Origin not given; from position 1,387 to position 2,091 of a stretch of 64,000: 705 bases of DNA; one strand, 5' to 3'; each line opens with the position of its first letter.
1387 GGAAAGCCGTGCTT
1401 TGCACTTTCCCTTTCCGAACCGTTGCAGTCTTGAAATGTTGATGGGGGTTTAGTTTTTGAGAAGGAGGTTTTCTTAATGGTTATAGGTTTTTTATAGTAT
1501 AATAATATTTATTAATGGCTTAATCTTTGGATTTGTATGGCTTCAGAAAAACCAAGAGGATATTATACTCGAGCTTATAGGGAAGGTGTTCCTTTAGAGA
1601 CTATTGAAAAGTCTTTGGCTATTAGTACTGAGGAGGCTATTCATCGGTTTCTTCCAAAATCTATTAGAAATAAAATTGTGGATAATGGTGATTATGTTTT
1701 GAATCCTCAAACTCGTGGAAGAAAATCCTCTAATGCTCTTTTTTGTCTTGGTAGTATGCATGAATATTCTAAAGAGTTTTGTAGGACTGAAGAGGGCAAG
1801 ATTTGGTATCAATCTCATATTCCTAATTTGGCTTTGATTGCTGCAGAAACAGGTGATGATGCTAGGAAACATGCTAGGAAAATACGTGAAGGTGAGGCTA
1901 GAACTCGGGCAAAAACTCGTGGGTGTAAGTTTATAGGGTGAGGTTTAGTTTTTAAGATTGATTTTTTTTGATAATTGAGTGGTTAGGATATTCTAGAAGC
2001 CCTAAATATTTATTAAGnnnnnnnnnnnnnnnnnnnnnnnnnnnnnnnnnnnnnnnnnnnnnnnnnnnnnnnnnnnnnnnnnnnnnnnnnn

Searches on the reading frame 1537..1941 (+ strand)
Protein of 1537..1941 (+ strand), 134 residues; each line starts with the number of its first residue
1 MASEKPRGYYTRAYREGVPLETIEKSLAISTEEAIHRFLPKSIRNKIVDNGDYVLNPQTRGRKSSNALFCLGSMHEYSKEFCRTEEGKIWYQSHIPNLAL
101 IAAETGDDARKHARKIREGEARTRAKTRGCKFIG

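Call 89: find_encoding_contigs(protein=window:1537-1941:+, flank=10000, max_places=2)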
Protein window:1537-1941:+ (134 aa): 7 contigs read that carry it; 2 places shown.
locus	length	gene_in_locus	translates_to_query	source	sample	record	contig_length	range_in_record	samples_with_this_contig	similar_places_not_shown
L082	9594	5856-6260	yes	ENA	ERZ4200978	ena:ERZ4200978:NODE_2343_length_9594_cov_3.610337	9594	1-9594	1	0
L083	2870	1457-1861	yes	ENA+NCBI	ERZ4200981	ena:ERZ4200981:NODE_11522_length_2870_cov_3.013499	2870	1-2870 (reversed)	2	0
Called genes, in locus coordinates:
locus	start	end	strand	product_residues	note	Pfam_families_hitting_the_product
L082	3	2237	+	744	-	?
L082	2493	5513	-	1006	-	PF02463:SMC_N, PF13476:AAA_23, PF13304:AAA_21 (weak), PF02463:SMC_N, PF13304:AAA_21 (weak)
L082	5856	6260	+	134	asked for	-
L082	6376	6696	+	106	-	-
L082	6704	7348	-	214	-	PF01351:RNase_HII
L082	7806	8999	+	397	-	PF03060:NMO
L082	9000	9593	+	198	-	?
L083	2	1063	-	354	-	?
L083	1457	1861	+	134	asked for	-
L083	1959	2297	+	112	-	-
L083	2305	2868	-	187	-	?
